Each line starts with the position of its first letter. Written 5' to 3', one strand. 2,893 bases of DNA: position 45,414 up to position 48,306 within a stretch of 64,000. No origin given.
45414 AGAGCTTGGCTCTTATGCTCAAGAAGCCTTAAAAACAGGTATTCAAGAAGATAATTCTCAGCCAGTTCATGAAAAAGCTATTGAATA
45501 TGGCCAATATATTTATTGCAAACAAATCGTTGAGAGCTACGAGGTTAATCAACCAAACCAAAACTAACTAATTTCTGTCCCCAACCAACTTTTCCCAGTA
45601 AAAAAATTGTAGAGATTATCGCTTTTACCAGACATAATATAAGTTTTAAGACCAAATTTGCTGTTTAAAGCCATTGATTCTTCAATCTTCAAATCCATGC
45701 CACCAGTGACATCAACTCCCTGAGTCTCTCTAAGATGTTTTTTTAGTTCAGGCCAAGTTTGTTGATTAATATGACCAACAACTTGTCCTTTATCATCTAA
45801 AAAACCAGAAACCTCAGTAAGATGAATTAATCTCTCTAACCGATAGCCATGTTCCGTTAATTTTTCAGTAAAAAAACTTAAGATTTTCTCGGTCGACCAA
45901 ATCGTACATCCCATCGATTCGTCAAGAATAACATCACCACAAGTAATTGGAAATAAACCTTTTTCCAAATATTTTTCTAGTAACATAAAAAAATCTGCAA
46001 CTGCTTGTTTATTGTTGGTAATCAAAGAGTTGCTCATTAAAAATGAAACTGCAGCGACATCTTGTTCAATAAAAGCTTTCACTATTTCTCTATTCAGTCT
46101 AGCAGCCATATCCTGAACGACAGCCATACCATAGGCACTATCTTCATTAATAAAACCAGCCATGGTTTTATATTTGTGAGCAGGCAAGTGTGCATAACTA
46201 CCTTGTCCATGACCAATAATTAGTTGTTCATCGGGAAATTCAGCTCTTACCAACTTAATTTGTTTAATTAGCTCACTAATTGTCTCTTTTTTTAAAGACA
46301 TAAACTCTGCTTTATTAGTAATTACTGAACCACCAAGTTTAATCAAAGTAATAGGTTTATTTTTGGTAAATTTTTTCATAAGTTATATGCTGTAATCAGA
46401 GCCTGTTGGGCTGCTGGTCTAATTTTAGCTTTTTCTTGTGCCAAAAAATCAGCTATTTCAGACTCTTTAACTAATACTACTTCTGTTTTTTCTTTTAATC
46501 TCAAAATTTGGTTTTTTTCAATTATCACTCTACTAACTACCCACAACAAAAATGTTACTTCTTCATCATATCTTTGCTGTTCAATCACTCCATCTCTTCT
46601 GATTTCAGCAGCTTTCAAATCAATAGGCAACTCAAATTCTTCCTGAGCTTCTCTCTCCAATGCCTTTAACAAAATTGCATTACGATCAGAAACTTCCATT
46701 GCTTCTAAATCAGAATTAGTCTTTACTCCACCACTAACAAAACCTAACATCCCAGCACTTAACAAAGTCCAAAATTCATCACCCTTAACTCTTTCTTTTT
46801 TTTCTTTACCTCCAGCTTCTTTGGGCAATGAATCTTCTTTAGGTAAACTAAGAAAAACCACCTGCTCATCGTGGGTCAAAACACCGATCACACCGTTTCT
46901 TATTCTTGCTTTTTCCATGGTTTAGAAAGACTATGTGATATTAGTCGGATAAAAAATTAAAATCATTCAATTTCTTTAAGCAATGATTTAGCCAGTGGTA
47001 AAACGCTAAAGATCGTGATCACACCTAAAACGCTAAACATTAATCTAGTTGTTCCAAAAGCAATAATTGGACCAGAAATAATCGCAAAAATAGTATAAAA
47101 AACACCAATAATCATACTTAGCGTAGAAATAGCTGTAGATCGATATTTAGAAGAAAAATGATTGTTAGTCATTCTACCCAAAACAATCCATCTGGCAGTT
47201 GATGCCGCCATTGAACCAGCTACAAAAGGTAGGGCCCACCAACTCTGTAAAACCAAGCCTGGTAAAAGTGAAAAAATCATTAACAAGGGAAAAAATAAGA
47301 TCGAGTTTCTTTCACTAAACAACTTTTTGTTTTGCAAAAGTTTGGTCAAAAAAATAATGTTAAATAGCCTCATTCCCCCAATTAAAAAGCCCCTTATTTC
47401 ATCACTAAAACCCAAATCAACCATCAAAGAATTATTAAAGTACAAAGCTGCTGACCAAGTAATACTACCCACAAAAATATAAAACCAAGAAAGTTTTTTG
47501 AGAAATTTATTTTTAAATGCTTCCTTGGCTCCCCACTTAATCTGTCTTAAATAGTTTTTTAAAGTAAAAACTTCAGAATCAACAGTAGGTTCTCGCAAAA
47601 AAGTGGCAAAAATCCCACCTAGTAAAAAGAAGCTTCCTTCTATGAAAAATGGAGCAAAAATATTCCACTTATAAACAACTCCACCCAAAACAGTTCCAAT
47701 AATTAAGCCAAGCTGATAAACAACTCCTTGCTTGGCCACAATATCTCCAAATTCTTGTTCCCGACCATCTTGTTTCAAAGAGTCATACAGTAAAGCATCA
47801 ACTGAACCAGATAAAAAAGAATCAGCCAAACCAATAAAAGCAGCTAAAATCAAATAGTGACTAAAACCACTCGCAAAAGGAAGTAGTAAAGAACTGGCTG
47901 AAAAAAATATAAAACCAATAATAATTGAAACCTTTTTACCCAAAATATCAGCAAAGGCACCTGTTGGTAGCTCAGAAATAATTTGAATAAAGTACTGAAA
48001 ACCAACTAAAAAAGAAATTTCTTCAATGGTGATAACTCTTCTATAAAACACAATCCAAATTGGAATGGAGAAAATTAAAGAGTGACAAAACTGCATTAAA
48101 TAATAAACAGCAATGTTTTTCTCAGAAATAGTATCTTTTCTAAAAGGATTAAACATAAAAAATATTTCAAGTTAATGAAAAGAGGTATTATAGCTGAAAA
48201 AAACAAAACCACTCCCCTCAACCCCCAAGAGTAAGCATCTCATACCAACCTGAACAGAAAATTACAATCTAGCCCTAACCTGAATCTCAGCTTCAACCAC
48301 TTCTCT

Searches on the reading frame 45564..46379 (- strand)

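Call 81: search_protein_families(library=pfam, proteins=[window:45564-46379:-], max_evalue=0.0001)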
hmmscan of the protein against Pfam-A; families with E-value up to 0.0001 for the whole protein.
window:45564-46379:- (271 aa): 1 family
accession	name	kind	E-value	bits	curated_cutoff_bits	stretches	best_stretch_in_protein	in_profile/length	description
PF00696.33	AA_kinase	-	3.1e-23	83.2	24.9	1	10-250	2-234/234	Amino acid kinase family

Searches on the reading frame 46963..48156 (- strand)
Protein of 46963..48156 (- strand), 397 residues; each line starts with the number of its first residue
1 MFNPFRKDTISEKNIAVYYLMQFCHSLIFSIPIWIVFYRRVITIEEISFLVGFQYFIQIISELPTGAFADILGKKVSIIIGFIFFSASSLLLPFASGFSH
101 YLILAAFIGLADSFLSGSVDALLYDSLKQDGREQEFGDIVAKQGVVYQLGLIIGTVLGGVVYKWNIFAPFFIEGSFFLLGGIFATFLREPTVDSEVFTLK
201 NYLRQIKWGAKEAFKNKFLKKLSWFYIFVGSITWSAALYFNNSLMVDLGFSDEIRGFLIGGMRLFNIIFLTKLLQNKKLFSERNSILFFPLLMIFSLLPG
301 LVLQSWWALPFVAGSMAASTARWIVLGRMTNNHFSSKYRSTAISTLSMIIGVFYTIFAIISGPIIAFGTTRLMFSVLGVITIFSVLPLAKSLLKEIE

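Call 81: search_protein_families(library=pfam, proteins=[window:46963-48156:-], max_evalue=0.0001)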
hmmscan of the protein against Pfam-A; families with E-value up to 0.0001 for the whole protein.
window:46963-48156:- (397 aa): 1 family
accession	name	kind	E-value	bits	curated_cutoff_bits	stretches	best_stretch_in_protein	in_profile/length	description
PF07690.21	MFS_1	-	1.1e-23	84.1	33.4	1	20-303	3-288/347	Major Facilitator Superfamily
